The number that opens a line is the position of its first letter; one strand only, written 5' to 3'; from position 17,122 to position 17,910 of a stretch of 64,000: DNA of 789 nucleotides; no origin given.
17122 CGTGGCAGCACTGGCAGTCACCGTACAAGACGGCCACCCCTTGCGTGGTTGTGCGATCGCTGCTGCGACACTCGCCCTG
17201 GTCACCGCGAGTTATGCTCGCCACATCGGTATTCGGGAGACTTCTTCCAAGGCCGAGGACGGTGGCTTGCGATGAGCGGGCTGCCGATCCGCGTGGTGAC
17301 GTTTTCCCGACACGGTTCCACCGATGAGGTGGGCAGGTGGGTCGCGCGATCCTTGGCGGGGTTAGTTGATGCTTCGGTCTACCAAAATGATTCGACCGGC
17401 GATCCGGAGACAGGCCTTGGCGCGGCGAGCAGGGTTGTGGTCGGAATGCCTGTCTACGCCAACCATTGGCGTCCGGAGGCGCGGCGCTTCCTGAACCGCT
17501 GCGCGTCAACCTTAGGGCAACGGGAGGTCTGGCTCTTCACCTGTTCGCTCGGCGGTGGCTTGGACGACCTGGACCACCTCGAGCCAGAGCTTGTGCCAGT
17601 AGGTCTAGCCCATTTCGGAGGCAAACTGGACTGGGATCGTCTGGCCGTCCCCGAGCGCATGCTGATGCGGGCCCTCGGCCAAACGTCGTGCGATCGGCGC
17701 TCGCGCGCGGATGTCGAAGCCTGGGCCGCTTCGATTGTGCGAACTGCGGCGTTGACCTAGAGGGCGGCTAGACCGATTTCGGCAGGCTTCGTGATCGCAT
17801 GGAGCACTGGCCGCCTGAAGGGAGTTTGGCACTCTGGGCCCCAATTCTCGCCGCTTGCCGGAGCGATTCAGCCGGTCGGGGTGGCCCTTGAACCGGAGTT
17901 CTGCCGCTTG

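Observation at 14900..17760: Stand-alone second YcaO co-transcribed with a 4-TM protein and a flavodoxin-like protein, with no E1/ThiF-like or TfuA partner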

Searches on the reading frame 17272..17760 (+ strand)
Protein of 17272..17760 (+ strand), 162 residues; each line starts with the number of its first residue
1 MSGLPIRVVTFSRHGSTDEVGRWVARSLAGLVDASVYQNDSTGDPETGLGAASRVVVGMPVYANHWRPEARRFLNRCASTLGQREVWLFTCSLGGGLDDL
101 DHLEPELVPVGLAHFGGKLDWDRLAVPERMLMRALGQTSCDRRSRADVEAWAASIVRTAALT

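Call 4: search_protein_families(library=pfam, proteins=[window:17272-17760:+], max_evalue=0.01)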
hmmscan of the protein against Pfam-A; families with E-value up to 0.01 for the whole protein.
window:17272-17760:+ (162 aa): 2 families
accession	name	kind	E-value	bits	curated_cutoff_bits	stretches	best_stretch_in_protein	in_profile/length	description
PF12724.12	Flavodoxin_5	-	2.8e-14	54.1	27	1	8-135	2-134/145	Flavodoxin domain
PF18920.5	DUF5671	-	0.0014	19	28.4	1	30-81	25-78/132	Domain of unknown function (DUF5671)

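Call 5: search_protein_families(library=ncbifam, proteins=[window:17272-17760:+], max_evalue=0.01)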
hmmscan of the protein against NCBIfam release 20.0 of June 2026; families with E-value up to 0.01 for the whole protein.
window:17272-17760:+ (162 aa): 0 families
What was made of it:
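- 17272..17760 (+): Flavodoxin_5 (HemG-like) protein of 162 aa, joined to the membrane gene by an ATGA overlap. It matches PF12724 at 2.8e-14 (call 4) but no NCBIfam model (call 5).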

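Call 13: find_homologous_proteins(query=window:17272-17760:+, max_evalue=0.001)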
Query window:17272-17760:+ (162 aa): 4 proteins with E <= 0.001 among 151 candidates.
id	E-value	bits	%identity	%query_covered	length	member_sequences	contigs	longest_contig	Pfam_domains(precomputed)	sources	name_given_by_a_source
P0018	3.0e-104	364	100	100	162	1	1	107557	PF12724.13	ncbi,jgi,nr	ncbi:MAG: flavodoxin domain-containing protein [Bifidobacteriaceae bacterium]|jgi:menaquinone-depend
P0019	1.4e-47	179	59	99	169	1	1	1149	PF12724.13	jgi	jgi:menaquinone-dependent protoporphyrinogen IX oxidase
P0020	2.4e-47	179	59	95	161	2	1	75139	PF12724.13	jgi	jgi:menaquinone-dependent protoporphyrinogen IX oxidase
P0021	5.1e-47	178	57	99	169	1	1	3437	PF12724.13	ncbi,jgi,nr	ncbi:MAG: flavodoxin domain-containing protein [Bifidobacteriaceae bacterium]|jgi:menaquinone-depend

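Call 14: find_encoding_contigs(protein=P0020, flank=10000, max_places=4)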
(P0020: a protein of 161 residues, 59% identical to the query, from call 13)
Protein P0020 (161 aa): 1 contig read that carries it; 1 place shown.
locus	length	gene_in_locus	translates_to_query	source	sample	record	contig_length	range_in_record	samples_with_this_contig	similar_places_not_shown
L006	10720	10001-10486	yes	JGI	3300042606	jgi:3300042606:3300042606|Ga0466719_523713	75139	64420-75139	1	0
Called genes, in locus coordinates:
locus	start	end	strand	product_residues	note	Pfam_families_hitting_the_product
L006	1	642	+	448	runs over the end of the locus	PF00881:Nitroreductase (weak)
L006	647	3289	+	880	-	PF04738:Lant_dehydr_N (weak)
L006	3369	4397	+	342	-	PF14028:Lant_dehydr_C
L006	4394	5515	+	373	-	-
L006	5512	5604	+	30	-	-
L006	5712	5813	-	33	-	-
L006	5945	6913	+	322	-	PF00005:ABC_tran, PF13604:AAA_30 (weak), PF13304:AAA_21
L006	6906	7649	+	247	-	PF01061:ABC2_membrane, PF12698:ABC2_membrane_3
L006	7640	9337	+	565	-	PF02624:YcaO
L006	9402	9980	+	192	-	-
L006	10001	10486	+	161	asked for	PF12724:Flavodoxin_5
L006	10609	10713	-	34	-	-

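Call 15: find_encoding_contigs(protein=P0021, flank=10000, max_places=4)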
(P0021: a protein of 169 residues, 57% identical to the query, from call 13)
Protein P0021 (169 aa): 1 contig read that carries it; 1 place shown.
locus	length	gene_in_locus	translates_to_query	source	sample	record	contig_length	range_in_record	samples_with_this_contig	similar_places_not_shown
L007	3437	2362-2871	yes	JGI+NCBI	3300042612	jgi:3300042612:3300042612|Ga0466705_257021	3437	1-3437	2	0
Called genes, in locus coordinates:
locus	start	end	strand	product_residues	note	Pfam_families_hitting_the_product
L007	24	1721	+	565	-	PF02624:YcaO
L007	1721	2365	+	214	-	-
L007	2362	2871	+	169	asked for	PF12724:Flavodoxin_5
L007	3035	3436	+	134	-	?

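Call 19: find_homologous_proteins(query=A1, max_evalue=0.001)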
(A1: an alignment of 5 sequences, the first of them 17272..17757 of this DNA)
Query A1 (5 sequences) (162 aa, profile of the alignment): 28 proteins with E <= 0.001 among 8000 candidates.
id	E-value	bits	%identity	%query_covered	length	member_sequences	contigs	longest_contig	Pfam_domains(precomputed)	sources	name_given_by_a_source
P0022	3.0e-93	328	58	99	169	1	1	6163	PF12724.13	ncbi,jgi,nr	ncbi:MAG: flavodoxin domain-containing protein [Bifidobacteriaceae bacterium]|jgi:menaquinone-depend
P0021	4.3e-92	324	57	99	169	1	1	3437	PF12724.13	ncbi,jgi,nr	ncbi:MAG: flavodoxin domain-containing protein [Bifidobacteriaceae bacterium]|jgi:menaquinone-depend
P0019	8.0e-89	314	59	99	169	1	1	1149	PF12724.13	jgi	jgi:menaquinone-dependent protoporphyrinogen IX oxidase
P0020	9.0e-88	310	59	95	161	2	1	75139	PF12724.13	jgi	jgi:menaquinone-dependent protoporphyrinogen IX oxidase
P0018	9.1e-82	291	100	100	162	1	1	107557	PF12724.13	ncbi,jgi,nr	ncbi:MAG: flavodoxin domain-containing protein [Bifidobacteriaceae bacterium]|jgi:menaquinone-depend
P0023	2.9e-77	276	44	94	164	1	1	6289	PF12724.13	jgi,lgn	jgi:menaquinone-dependent protoporphyrinogen IX oxidase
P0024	7.8e-17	79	31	93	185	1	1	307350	PF12724.13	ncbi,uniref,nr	ncbi:flavodoxin domain-containing protein [Rhodococcus sp. IEGM 1330]|uniref:flavodoxin domain-conta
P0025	3.7e-16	77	34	95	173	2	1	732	PF12724.13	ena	-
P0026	2.0e-15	75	30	97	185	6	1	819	PF12724.13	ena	-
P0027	1.7e-14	72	35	96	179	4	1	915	PF12724.13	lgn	-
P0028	1.0e-13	69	36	94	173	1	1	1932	PF12724.13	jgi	jgi:menaquinone-dependent protoporphyrinogen oxidase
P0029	1.0e-13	69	36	94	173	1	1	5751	PF12724.13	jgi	jgi:menaquinone-dependent protoporphyrinogen oxidase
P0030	2.5e-13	68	31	93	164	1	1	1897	PF12724.13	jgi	jgi:menaquinone-dependent protoporphyrinogen oxidase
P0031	1.1e-12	66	39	65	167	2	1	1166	PF12724.13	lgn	-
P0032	1.8e-12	65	28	93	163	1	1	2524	PF12724.13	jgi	jgi:menaquinone-dependent protoporphyrinogen oxidase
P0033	3.8e-12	64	34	89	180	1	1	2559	PF12724.13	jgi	jgi:menaquinone-dependent protoporphyrinogen oxidase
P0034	1.4e-10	59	31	96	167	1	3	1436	PF12724.13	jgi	jgi:menaquinone-dependent protoporphyrinogen oxidase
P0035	1.5e-10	59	32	94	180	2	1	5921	PF12724.13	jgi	jgi:menaquinone-dependent protoporphyrinogen oxidase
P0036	1.8e-10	59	30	90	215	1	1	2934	PF12724.13,PF12641.13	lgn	-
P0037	3.0e-10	58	32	96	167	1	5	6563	PF12724.13,PF00258.31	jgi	-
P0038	3.0e-9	55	31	97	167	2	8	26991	PF12724.13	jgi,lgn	jgi:menaquinone-dependent protoporphyrinogen oxidase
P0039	3.6e-9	54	30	90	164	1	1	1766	PF12724.13,PF00258.31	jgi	jgi:menaquinone-dependent protoporphyrinogen oxidase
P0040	6.1e-9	54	31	95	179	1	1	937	PF12724.13,PF00258.31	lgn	-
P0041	3.3e-7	48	27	96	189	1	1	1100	PF12724.13,PF00258.31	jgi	jgi:menaquinone-dependent protoporphyrinogen oxidase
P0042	5.5e-7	47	30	54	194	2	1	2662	PF12724.13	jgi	jgi:menaquinone-dependent protoporphyrinogen oxidase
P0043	1.3e-5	43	26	89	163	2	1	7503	PF12724.13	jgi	-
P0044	1.3e-5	43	28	96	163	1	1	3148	PF12724.13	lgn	-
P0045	1.3e-4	40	29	93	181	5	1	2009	PF12724.13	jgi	-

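Call 22: find_encoding_contigs(protein=P0024, flank=6000, max_places=3)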
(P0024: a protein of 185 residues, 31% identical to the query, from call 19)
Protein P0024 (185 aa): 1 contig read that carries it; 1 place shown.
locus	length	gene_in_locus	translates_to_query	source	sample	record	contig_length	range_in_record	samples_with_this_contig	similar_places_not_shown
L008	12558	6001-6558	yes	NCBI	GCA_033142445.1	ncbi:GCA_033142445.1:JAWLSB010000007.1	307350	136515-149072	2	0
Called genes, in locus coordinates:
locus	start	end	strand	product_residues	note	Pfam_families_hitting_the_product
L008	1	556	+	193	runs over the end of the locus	PF00440:TetR_N, PF16925:TetR_C_13 (faint)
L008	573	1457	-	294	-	PF00582:Usp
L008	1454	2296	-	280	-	PF00582:Usp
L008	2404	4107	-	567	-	PF01590:GAF, PF13185:GAF_2, PF13492:GAF_3 (weak), PF01590:GAF (weak), PF13185:GAF_2, PF13492:GAF_3 (weak), PF07730:HisKA_3, PF02518:HATPase_c (weak)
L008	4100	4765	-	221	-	PF00072:Response_reg, PF00196:GerE, PF08281:Sigma70_r4_2 (weak)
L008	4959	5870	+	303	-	PF00582:Usp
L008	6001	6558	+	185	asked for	PF12724:Flavodoxin_5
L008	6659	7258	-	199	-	-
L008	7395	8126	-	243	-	PF01590:GAF, PF13185:GAF_2, PF03861:ANTAR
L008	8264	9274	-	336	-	PF08240:ADH_N, PF01262:AlaDh_PNT_C (weak), PF00107:ADH_zinc_N, PF13602:ADH_zinc_N_2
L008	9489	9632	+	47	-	-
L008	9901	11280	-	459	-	PF00753:Lactamase_B (faint), PF00581:Rhodanese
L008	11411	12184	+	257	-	PF01925:TauE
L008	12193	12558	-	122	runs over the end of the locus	PF17240:DUF5313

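Call 32: search_solved_structures(query=A1, max_evalue=0.1)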
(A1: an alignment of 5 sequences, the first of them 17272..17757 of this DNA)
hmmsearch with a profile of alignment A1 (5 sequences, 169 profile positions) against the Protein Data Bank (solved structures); distinct sequences matched with E-value up to 0.1: 5.
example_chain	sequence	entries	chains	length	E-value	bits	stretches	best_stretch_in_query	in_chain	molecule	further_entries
2a5l_A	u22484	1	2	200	0.0026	20.7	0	1-29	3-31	Trp repressor binding protein WrbA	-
1zwk_A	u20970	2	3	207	0.0092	18.9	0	2-29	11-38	Trp repressor binding protein WrbA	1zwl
5y29_A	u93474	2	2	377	0.046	16.6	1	6-71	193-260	insect group II chitinase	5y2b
6jav_A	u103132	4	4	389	0.048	16.5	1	6-71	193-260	Group II chitinase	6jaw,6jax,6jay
3o10_A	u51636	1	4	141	0.094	15.6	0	57-97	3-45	Sacsin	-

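Call 58: predict_structure(alignment_id=A6)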
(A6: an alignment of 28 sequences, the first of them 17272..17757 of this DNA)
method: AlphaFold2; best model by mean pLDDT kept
length: 162 residues; sequences in the alignment: 28
mean_pLDDT: 90.0   pTM: 0.87
mean pLDDT of the five models: 90.0, 88.4, 88.2, 87.0, 86.2
residues with pLDDT >= 90: 108; 70-90: 48; 50-70: 6; < 50: 0
segments of 3 or more residues with pLDDT < 50: none
pLDDT, mean of each block of 10 residues (from residue 1): 83 93 95 84 86 94 88 93 95 78 85 94 92 92 97 93 83
secondary structure, 60 per line:
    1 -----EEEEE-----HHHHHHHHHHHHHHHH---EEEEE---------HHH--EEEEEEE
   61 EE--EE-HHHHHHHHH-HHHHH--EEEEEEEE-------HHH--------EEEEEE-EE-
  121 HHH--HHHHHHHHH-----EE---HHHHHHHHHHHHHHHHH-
elements in order: E6-10 H16-31 E35-39 E54-62 H68-76 H78-82 E85-92 E111-116 H126-134 H145-161

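Call 60: fold_search(model_id=the predicted structure, library=pdb)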
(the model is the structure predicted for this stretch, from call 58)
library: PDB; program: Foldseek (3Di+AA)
matches with E <= 10: 1182; with E <= 0.001: 131
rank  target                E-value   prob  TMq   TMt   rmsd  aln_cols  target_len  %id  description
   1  4d02                  1.5e-06  1.00  0.57  0.25  11.9       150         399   17  The crystallographic structure of Flavorubredoxin from Escherichia coli (released 2014-09-03)
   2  6li0                  2.5e-06  1.00  0.53  0.22   6.9       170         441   14  Crystal structure of GPR52 in complex with agonist c17 (released 2020-02-26)
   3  7r2o_A                3.4e-06  1.00  0.57  0.25  11.8       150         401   17  Crystal structure of a flavodiiron protein S262Y mutant in the oxidized state from Escherichia coli (released 2023-02-15)
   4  7r1h_A                3.9e-06  1.00  0.55  0.24  12.0       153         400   16  Crystal structure of a flavodiiron protein D52K mutant in the reduced state from Escherichia coli (released 2023-02-15)
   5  5v57_B                4.2e-06  1.00  0.53  0.16   7.0       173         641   18  3.0A SYN structure of the multi-domain human smoothened receptor in complex with TC114 (released 2017-05-24)
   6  1fld                  4.7e-06  1.00  0.54  0.62   4.8       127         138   15  CLOSTRIDIUM BEIJERINCKII FLAVODOXIN MUTANT: G57T OXIDIZED (released 1997-03-12)
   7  5v57_A                5.0e-06  1.00  0.54  0.16   6.9       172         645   17  3.0A SYN structure of the multi-domain human smoothened receptor in complex with TC114 (released 2017-05-24)
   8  5yoc                  5.7e-06  1.00  0.52  0.56   6.1       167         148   17  Crystal Structure of flavodoxin with engineered disulfide bond C102-R125C (released 2017-12-27)
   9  5zkp                  6.1e-06  1.00  0.54  0.23   6.7       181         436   16  Crystal structure of the human platelet-activating factor receptor in complex with SR 27417 (released 2018-06-20)
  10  7epf                  6.1e-06  1.00  0.48  0.23   7.2       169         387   17  Crystal structure of mGlu2 bound to NAM597 (released 2021-06-23)
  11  1f4p                  6.5e-06  1.00  0.50  0.55   6.4       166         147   19  Y98W FLAVODOXIN MUTANT 1.5A (D. VULGARIS) (released 2001-04-04)
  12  2a5l_B                6.5e-06  1.00  0.48  0.45  11.1       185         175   22  The crystal structure of the Trp repressor binding protein WrbA from Pseudomonas aeruginosa (released 2005-07-12)
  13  7epe                  6.9e-06  1.00  0.56  0.25   6.8       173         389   16  Crystal structure of mGlu2 bound to NAM563 (released 2021-06-23)
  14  1bu5_A                6.9e-06  1.00  0.51  0.55   6.7       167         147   18  X-RAY CRYSTAL STRUCTURE OF THE DESULFOVIBRIO VULGARIS (HILDENBOROUGH) APOFLAVODOXIN-RIBOFLAVIN COMPLEX (released 1999-02-09)
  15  1akq                  7.8e-06  1.00  0.52  0.56   6.9       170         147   19  D95A OXIDIZED FLAVODOXIN MUTANT FROM D. VULGARIS (released 1998-12-02)
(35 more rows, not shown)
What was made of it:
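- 17272..17760 (+): The structure model has pLDDT 90 and matches flavodoxins and WrbA in Foldseek at probability 1.0 (calls 58, 60).
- On Flavodoxin_5 (PF12724): The model has pLDDT 90 and matches flavodoxins at Foldseek probability 1.0 and TM-score up to 0.63 (calls 58, 60)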

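Call 62: find_related_loci(query=A1, collection=metagenome_contigs, flank=10000)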
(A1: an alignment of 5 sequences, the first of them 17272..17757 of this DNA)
Query A1 (162 aa) in metagenome_contigs; peptide patterns used: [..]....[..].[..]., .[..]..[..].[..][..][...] (x = any residue, [..] = any of these).
348 stretches matched a pattern, but none encodes a relative of the query by tblastn (E <= 1e-3).
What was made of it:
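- Tried and rejected: The flavodoxin alignment found no relatives (call 62).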

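Call 81: find_encoding_contigs(protein=P0038, flank=5000, max_places=3)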
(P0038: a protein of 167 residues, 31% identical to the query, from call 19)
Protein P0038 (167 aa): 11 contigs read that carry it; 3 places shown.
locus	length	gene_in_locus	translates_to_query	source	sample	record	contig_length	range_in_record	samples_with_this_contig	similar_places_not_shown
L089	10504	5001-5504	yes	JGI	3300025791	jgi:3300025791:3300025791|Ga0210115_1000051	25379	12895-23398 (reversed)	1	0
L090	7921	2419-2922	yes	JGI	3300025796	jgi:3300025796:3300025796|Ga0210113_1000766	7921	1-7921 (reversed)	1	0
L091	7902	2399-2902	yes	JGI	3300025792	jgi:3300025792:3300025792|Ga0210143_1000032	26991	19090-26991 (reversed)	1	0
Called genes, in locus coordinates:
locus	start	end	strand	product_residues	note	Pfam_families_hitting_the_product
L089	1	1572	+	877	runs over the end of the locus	PF00690:Cation_ATPase_N, PF00122:E1-E2_ATPase, PF00702:Hydrolase, PF13246:Cation_ATPase, PF12710:HAD (weak), PF08282:Hydrolase_3 (weak), PF00689:Cation_ATPase_C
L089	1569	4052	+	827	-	PF00690:Cation_ATPase_N, PF00122:E1-E2_ATPase, PF00702:Hydrolase, PF13246:Cation_ATPase, PF00689:Cation_ATPase_C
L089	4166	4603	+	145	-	PF00582:Usp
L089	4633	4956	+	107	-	-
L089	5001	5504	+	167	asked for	PF12724:Flavodoxin_5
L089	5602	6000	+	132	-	PF00582:Usp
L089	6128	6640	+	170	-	PF03779:SPW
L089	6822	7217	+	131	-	PF01951:Archease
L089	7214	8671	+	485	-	PF01139:RtcB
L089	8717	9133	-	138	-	PF00011:HSP20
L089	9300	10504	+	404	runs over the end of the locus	PF13304:AAA_21 (faint), PF13175:AAA_15 (weak), PF20469:OLD-like_TOPRIM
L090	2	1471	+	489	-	?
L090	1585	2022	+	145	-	PF00582:Usp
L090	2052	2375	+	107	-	-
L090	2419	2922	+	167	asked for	PF12724:Flavodoxin_5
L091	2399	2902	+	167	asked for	PF12724:Flavodoxin_5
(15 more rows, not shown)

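Call 82: find_encoding_contigs(protein=P0029, flank=5000, max_places=2)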
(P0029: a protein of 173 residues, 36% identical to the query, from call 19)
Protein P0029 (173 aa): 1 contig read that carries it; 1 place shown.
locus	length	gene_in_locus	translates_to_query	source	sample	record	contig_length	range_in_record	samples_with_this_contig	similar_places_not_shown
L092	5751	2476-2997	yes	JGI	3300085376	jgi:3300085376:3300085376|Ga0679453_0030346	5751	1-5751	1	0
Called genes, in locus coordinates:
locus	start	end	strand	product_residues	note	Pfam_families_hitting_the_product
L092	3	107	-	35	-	?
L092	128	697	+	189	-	PF13302:Acetyltransf_3, PF00583:Acetyltransf_1, PF08445:FR47 (faint)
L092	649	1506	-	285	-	PF00561:Abhydrolase_1, PF12697:Abhydrolase_6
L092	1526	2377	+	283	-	PF19420:DDAH_eukar, PF02274:ADI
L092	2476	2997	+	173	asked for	PF12724:Flavodoxin_5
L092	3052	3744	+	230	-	PF01625:PMSR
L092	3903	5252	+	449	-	PF01565:FAD_binding_4, PF08031:BBE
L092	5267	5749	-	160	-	?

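Call 84: search_protein_families(library=pfam, proteins=[L007:3035-3436:+], max_evalue=0.001)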
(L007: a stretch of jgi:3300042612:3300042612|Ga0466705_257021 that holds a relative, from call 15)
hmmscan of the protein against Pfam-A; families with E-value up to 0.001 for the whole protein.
L007:3035-3436:+ (134 aa): 0 families
